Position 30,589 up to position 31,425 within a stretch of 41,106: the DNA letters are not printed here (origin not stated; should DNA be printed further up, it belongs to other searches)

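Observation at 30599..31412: Dispersed inverted-repeat-bounded cassettes encoding a fused double ribbon-helix-helix protein: candidate undescribed minimal mobile or regulatory module (5 copies in 41 kb)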

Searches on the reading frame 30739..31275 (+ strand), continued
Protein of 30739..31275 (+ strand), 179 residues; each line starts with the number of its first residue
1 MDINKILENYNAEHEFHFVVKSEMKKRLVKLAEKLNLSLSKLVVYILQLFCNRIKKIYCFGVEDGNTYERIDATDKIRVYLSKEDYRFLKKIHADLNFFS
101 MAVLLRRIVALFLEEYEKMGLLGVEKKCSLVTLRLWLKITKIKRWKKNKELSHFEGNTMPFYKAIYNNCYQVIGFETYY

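Call 56: find_encoding_contigs(protein=P0036, flank=10000, max_places=10)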
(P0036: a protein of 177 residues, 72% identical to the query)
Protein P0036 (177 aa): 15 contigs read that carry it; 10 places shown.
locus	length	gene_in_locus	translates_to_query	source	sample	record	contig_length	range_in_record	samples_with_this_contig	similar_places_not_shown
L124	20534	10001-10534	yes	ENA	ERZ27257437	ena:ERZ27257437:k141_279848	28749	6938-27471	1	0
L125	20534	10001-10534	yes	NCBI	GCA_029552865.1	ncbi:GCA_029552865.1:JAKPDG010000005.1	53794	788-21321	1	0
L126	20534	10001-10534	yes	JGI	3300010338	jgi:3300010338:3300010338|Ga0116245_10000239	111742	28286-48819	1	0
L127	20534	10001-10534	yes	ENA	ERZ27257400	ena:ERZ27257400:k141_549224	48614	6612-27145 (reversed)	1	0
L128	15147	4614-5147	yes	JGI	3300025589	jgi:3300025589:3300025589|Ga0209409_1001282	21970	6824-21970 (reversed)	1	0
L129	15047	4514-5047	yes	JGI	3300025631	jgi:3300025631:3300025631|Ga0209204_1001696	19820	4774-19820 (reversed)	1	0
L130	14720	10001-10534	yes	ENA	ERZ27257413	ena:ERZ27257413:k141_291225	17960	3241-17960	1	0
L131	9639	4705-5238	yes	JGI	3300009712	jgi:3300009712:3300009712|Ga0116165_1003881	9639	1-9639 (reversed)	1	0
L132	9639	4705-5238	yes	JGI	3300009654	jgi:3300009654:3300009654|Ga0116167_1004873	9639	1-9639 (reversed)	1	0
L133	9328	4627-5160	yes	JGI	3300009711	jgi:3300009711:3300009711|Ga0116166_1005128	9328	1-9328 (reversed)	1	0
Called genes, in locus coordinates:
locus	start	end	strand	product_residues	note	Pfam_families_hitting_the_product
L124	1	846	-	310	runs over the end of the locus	-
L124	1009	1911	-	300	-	PF02899:Phage_int_SAM_1, PF00589:Phage_integrase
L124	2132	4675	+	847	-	-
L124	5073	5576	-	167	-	-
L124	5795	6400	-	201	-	PF02965:Met_synt_B12 (weak)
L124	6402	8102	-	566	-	-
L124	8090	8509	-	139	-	PF00498:FHA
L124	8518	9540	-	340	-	PF02504:FA_synthesis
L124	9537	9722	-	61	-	PF01783:Ribosomal_L32p, PF13248:Zn_ribbon_3 (weak)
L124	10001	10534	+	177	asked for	-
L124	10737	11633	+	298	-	-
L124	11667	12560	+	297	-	-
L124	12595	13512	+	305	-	-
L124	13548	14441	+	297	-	-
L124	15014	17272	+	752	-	PF01055:Glyco_hydro_31_2nd, PF21365:Glyco_hydro_31_3rd (faint), PF17137:DUF5110 (weak)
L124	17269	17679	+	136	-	PF00383:dCMP_cyt_deam_1, PF08211:dCMP_cyt_deam_2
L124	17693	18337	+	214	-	-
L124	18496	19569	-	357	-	-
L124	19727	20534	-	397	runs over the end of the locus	PF03816:LytR_cpsA_psr, PF13399:LytR_C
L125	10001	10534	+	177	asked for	-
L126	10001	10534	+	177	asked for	-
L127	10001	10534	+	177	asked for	-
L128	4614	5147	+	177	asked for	-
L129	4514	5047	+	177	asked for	-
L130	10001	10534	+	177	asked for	-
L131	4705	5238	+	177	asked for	-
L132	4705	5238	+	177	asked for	-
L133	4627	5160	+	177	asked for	-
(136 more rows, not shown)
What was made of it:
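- One XerC/D-like integrase gene lies 8 kb from a cassette in one locus (L124, call 56).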

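Call 65: search_solved_structures(query=A2, max_evalue=10)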
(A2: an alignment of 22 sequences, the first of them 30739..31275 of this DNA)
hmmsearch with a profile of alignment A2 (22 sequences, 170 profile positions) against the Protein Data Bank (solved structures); distinct sequences matched with E-value up to 10: 3.
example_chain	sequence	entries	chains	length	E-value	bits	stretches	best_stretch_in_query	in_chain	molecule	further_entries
5c8j_I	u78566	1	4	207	0.0083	19.4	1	78-147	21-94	Protein MJ0480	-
8grq_D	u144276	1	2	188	0.28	14.5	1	22-106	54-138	H2B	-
9dkk_D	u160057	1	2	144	7.1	9.9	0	27-54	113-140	Miniprotein cb3_GGGSGGGS_SB175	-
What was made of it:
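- Closest known: F-plasmid TraY. Different: Sequence similarity is not detectable: 8-16% identity in the structural alignments, and no PDB sequence hit (call 65).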

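Call 67: find_encoding_contigs(protein=P0107, flank=10000, max_places=3)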
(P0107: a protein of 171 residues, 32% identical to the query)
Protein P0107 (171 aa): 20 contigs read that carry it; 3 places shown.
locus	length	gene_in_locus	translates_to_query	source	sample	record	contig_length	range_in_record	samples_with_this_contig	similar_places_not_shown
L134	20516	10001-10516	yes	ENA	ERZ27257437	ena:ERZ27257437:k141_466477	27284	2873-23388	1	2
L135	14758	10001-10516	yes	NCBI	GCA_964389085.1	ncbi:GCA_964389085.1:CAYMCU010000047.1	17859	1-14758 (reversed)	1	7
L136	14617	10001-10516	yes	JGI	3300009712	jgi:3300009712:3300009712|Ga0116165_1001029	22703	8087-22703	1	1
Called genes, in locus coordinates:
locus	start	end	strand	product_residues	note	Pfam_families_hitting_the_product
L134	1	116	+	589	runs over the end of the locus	PF00012:HSP70, PF06723:MreB_Mbl, PF00012:HSP70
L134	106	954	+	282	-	PF00226:DnaJ, PF13646:HEAT_2, PF02985:HEAT (faint)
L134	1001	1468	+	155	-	PF01584:CheW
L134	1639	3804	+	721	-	PF00133:tRNA-synt_1, PF09334:tRNA-synt_1g, PF19303:Anticodon_3, PF01588:tRNA_bind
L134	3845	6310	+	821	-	PF00672:HAMP (weak), PF07228:SpoIIE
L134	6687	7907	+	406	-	PF00809:Pterin_bind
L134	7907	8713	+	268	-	PF19293:CdaA_N, PF02457:DAC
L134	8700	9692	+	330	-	PF07949:YbbR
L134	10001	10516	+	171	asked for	-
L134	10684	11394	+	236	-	PF14808:TMEM164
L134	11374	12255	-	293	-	PF10646:Germane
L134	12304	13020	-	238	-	PF12833:HTH_18, PF00165:HTH_AraC (weak)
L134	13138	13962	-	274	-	PF00106:adh_short, PF08659:KR, PF13561:adh_short_C2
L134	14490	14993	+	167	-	-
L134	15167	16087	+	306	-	-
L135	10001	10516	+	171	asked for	-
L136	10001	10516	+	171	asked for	-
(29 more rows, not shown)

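Call 68: find_encoding_contigs(protein=P0013, flank=10000, max_places=3)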
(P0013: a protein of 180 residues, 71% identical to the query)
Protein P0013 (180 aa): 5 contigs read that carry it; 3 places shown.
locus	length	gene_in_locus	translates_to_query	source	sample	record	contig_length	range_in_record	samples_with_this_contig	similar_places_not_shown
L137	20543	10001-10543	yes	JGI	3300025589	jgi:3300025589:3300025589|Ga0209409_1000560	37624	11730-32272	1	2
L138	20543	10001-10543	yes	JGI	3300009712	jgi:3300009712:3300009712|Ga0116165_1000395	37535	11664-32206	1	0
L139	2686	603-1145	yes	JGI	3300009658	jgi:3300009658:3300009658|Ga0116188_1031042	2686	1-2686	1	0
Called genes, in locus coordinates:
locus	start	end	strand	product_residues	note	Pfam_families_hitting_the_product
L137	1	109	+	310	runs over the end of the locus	PF04055:Radical_SAM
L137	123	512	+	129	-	PF01042:Ribonuc_L-PSP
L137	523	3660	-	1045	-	PF13428:TPR_14 (faint), PF12969:DUF3857, PF01841:Transglut_core (weak), PF13429:TPR_15 (weak), PF13431:TPR_17 (weak), PF12895:ANAPC3 (weak), PF00515:TPR_1 (weak), PF07719:TPR_2 (weak), +7 more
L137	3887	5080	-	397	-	PF00216:Bac_DNA_binding, PF01476:LysM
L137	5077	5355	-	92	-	PF00216:Bac_DNA_binding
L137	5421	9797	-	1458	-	PF19077:Big_13 (faint), PF13860:FlgD_ig, PF13585:CHU_C, PF13860:FlgD_ig (weak), PF13585:CHU_C (weak), PF13860:FlgD_ig (weak), PF00691:OmpA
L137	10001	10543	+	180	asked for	-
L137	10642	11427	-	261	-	PF10127:RlaP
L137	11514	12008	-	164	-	-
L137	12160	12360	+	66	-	PF02597:ThiS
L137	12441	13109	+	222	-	-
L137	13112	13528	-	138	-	PF01894:YjbQ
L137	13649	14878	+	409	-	-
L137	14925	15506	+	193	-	-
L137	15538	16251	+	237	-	PF09335:VTT_dom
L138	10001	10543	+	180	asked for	-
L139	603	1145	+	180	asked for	-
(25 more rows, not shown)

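Call 85: search_dna_similar(query=window:30739-31275:+, collection=plasmids, mode=protein, max_evalue=0.01, max_rows=15)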
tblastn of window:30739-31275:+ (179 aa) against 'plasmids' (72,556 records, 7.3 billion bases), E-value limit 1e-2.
No match.
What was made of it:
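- Tried and rejected: None with solved structures (call 65) and none in plasmids (call 85).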

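Call 86: predict_structure(alignment_id=A3)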
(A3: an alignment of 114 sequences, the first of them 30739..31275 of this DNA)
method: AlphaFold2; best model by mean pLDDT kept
length: 179 residues; sequences in the alignment: 114
mean_pLDDT: 91.0   pTM: 0.85
mean pLDDT of the five models: 91.0, 90.6, 89.5, 88.7, 87.2
residues with pLDDT >= 90: 128; 70-90: 41; 50-70: 10; < 50: 0
segments of 3 or more residues with pLDDT < 50: none
pLDDT, mean of each block of 10 residues (from residue 1): 77 93 98 98 97 93 88 97 96 94 97 98 97 93 78 65 89 89
secondary structure, 60 per line:
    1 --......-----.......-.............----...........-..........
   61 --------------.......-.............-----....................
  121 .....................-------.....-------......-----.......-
elements in order: H3-8 E14-20 H22-34 H39-49 H51-60 E75-81 H83-95 H101-141 H149-153 E161-166 E172-178
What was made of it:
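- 30739..31278 (+): ORF D, 179 aa: single-chain double ribbon-helix-helix protein plus long helix and C-terminal beta-hairpin. AF2 gives pLDDT 91 (call 86).
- On Ribbon-helix-helix superfamily (CopG/Arc/MetJ): AF2 model with pLDDT 91: E14-20/H22-34/H39-60 and E75-81/H83-95/H101-141 (call 86).
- On Single-chain double RHH (TraY / VirC2 / AvtR type): Model in call 86.
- The AF2 model has pLDDT 91 and pTM 0.85, with beta-alpha-alpha twice (call 86).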

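Call 88: fold_search(model_id=the predicted structure, library=pdb)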
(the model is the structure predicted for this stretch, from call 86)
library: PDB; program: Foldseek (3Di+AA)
matches with E <= 10: 163; with E <= 0.001: 0
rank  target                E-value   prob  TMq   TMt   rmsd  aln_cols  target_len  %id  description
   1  9f0x_E                7.2e-03  1.00  0.43  0.65   6.6       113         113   12  CryoEM structure of the F plasmid relaxosome in its pre-initiation state, derived from the ds-27_+143-R Locally-refine (released 2025-06-04)
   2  9f0z_G                2.2e-02  1.00  0.45  0.71   3.2       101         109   15  CryoEM structure of the F plasmid relaxosome with truncated TraI1-863 in its TE mode, derived from the ss-27_+8ds+9_+1 (released 2025-06-04)
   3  9f0y_F                4.4e-02  1.00  0.45  0.65   6.7       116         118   13  CryoEM structure of the F plasmid relaxosome with TraI in its TE mode, derived from the ss-27_+8ds+9_+143-R Locally-re (released 2025-06-04)
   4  9f0x_F                5.0e-02  0.99  0.41  0.58   5.9       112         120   11  CryoEM structure of the F plasmid relaxosome in its pre-initiation state, derived from the ds-27_+143-R Locally-refine (released 2025-06-04)
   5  9f0y_G                5.3e-02  1.00  0.42  0.68   3.1       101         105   13  CryoEM structure of the F plasmid relaxosome with TraI in its TE mode, derived from the ss-27_+8ds+9_+143-R Locally-re (released 2025-06-04)
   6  9f12_E                5.6e-02  1.00  0.41  0.64   6.7       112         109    8  CryoEM structure of the F plasmid relaxosome with oriT DNA ss-27_-3ds-2_+143 and TraI its TE mode, derived from ss-27_ (released 2025-06-04)
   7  9f0y_E                6.3e-02  1.00  0.45  0.71   6.1       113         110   11  CryoEM structure of the F plasmid relaxosome with TraI in its TE mode, derived from the ss-27_+8ds+9_+143-R Locally-re (released 2025-06-04)
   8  9f11_G                6.3e-02  1.00  0.41  0.67   4.5       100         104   10  CryoEM structure of the F plasmid relaxosome with oriT DNA ss-27_+3ds+4_+143 and TraI its TE mode, derived from ss-27_ (released 2025-06-04)
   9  9f0z_E                7.5e-02  0.99  0.39  0.60   5.2       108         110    9  CryoEM structure of the F plasmid relaxosome with truncated TraI1-863 in its TE mode, derived from the ss-27_+8ds+9_+1 (released 2025-06-04)
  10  9f10_E                1.3e-01  0.99  0.43  0.64   6.4       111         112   11  CryoEM structure of the F plasmid relaxosome with TraI in its TE mode, without accessory protein TraM. Derived from th (released 2025-06-04)
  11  9f0x_G                2.7e-01  0.99  0.45  0.76   2.4       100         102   14  CryoEM structure of the F plasmid relaxosome in its pre-initiation state, derived from the ds-27_+143-R Locally-refine (released 2025-06-04)
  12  6oaw_B                2.9e-01  0.72  0.40  0.22   6.9       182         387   12  Crystal structure of a CRISPR Cas-related protein (released 2019-04-10)
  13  6oaw_A                3.8e-01  0.44  0.35  0.20   9.2       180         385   12  Crystal structure of a CRISPR Cas-related protein (released 2019-04-10)
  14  4jn5_A                4.6e-01  0.16  0.20  0.09  15.6       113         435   12  Crystal structures of the first condensation domain of the CDA synthetase (released 2013-06-19)
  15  4hv0_C                6.9e-01  0.51  0.32  0.55   8.8       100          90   17  Structure and Function of AvtR, a Novel Transcriptional Regulator from a Hyperthermophilic Archaeal Lipothrixvirus (released 2012-11-21)
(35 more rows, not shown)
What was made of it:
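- On Single-chain double RHH (TraY / VirC2 / AvtR type): The best matches are TraY chains 9f0x_E/F/G and others, with prob 0.99-1.0 and TM (target) 0.58-0.76 (call 88).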

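Call 93: search_protein_families(library=padloc, proteins=[window:30739-31275:+], max_evalue=0.1)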
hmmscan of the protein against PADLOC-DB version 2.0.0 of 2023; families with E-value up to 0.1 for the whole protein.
window:30739-31275:+ (179 aa): 0 families

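Call 94: search_protein_families(library=phrogs, proteins=[window:30739-31275:+], max_evalue=0.1)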
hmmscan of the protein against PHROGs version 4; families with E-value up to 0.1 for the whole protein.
window:30739-31275:+ (179 aa): 1 family
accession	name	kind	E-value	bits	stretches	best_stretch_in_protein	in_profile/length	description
phrog_582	-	transcription regulation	0.00025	22.3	1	4-58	48-102/105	Arc-like repressor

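Call 95: find_encoding_contigs(protein=P0118, flank=2000, max_places=4)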
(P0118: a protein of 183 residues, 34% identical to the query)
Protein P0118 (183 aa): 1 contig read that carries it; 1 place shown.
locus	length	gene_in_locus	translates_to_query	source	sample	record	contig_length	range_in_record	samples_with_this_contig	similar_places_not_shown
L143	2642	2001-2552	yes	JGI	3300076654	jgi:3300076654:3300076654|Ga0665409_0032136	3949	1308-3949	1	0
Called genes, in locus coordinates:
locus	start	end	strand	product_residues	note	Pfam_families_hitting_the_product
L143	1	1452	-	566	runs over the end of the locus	PF02543:Carbam_trans_N, PF16861:Carbam_trans_C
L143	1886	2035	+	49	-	-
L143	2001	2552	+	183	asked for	-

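Call 96: find_encoding_contigs(protein=P0111, flank=2000, max_places=4)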
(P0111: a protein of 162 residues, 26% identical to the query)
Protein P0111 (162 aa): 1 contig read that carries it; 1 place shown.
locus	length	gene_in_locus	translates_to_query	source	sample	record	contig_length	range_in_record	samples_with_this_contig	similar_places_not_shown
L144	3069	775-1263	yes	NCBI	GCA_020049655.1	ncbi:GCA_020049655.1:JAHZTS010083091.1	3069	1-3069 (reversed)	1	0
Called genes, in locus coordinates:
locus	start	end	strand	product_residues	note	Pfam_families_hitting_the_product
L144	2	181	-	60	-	?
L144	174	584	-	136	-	PF00392:GntR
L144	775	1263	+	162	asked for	-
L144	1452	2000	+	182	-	-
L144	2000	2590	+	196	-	PF02508:Rnf-Nqr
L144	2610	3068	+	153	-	?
